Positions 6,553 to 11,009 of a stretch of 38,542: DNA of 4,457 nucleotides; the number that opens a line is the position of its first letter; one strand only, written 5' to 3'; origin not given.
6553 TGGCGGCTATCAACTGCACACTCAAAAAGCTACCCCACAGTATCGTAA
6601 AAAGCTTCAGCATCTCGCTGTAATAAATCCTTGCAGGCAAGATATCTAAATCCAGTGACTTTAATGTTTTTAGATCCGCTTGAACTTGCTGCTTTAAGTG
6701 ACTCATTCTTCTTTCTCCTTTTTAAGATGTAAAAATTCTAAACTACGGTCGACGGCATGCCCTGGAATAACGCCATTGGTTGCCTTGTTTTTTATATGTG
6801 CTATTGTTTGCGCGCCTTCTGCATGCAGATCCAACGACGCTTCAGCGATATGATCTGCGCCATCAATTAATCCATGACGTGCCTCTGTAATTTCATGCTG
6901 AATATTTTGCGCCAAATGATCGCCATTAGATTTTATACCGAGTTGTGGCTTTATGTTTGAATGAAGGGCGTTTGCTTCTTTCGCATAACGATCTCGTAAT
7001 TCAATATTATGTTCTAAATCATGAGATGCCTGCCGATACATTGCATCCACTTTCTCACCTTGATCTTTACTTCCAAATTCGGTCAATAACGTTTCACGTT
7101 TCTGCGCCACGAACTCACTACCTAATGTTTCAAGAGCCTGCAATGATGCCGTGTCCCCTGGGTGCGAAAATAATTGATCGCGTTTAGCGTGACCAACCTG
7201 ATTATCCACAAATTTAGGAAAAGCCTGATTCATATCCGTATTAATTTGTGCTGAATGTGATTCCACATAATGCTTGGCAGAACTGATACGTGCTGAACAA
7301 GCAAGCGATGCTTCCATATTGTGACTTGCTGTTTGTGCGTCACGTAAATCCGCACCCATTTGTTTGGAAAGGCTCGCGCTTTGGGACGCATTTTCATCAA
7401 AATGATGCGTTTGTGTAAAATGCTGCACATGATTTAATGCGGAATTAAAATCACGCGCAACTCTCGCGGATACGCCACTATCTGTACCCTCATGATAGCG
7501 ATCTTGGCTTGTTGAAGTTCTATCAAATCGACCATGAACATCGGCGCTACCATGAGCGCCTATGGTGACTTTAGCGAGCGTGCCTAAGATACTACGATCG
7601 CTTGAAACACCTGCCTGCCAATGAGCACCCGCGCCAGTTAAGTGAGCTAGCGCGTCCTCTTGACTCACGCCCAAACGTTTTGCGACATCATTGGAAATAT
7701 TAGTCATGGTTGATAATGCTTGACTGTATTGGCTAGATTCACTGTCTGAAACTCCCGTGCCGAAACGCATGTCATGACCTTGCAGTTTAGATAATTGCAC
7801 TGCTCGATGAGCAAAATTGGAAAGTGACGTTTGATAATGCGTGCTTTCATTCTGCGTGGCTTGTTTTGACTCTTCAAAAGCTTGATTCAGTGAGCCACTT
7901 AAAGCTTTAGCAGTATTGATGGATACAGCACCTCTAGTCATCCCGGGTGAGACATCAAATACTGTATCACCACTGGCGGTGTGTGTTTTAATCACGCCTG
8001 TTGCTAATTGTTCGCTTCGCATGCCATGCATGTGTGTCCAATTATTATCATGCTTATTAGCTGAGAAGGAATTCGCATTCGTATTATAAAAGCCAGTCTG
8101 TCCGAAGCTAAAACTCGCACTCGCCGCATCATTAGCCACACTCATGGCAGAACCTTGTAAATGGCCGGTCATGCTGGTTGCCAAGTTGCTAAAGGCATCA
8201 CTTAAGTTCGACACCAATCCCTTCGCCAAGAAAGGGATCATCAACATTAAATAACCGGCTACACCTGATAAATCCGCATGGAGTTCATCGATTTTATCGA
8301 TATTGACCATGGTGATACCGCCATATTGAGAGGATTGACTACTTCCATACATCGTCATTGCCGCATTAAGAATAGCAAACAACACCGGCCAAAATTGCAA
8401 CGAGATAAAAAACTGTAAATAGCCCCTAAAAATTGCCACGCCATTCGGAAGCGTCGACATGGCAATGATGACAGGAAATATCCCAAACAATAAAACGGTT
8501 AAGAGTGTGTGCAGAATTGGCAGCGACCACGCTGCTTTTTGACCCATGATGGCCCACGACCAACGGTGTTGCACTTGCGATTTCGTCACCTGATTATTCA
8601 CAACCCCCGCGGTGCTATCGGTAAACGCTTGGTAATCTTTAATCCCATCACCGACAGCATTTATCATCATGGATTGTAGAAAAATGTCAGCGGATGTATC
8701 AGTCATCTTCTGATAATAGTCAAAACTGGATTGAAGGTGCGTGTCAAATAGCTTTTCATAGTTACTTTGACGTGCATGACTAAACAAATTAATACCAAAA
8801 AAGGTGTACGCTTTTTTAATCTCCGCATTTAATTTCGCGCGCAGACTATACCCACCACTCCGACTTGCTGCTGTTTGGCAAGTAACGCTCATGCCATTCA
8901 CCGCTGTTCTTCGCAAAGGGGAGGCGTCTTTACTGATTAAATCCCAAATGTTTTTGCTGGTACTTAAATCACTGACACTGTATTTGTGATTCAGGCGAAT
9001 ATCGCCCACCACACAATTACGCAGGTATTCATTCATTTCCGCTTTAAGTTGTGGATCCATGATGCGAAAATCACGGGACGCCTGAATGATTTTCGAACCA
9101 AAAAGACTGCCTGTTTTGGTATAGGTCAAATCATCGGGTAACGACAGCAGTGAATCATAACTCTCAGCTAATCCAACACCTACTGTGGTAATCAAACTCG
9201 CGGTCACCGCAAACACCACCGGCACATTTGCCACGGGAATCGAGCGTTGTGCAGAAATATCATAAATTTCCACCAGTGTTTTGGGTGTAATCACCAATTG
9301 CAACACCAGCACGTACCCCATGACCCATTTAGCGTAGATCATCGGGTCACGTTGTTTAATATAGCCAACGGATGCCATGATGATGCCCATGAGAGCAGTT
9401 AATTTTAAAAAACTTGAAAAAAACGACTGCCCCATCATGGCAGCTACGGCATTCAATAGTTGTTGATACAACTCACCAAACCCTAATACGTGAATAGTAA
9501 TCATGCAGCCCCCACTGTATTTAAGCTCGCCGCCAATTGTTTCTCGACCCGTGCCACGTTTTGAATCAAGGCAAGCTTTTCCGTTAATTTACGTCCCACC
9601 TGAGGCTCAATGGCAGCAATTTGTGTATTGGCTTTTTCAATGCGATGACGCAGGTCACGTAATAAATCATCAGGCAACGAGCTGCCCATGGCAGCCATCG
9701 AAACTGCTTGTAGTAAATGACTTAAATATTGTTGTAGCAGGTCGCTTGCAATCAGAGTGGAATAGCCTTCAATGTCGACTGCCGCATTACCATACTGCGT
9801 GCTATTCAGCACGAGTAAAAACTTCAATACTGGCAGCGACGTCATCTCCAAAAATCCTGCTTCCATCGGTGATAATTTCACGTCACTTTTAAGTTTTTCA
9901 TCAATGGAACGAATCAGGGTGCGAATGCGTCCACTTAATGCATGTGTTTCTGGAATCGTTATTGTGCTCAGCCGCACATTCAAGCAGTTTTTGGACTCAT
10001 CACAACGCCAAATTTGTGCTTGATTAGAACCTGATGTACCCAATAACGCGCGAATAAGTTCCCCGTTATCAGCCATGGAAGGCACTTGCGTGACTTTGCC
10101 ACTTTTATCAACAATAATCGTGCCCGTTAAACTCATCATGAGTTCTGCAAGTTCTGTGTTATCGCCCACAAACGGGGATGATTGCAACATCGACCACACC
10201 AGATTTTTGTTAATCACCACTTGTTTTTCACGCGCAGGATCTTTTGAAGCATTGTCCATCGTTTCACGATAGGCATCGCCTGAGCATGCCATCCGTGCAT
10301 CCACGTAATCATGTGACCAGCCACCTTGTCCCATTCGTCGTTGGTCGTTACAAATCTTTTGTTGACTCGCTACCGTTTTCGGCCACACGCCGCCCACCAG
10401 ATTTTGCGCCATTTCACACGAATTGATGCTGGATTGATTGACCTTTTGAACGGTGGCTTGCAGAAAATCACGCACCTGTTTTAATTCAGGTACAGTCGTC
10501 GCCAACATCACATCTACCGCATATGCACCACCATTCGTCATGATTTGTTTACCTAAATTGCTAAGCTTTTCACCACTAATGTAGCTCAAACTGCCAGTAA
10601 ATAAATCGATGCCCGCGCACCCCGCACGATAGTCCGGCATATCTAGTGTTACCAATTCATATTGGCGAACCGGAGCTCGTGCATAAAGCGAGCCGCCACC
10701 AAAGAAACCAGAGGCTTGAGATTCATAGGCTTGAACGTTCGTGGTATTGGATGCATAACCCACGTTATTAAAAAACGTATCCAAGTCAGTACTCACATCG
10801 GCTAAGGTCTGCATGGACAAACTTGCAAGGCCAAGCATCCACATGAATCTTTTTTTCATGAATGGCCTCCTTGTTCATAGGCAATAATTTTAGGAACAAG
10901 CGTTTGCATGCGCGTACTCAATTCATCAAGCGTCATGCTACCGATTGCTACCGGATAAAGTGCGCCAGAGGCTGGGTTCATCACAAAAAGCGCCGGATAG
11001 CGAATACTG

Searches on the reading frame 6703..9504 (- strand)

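Call 44: search_protein_families(library=pfam, proteins=[window:6703-9504:-], max_evalue=0.001)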
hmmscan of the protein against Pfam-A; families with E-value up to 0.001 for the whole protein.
window:6703-9504:- (933 aa): 1 family
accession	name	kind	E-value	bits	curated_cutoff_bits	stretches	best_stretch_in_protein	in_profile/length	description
PF07916.16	TraG_N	-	1.5e-108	364.2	36.1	1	3-451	1-460/462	TraG-like protein, N-terminal region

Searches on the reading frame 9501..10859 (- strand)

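Call 44: search_protein_families(library=pfam, proteins=[window:9501-10859:-], max_evalue=0.001)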
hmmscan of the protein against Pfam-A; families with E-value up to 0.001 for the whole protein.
window:9501-10859:- (452 aa): 1 family
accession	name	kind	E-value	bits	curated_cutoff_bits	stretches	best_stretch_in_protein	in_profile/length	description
PF06122.16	TraH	-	3.4e-98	329.7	25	1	26-380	1-357/358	Conjugative relaxosome accessory transposon protein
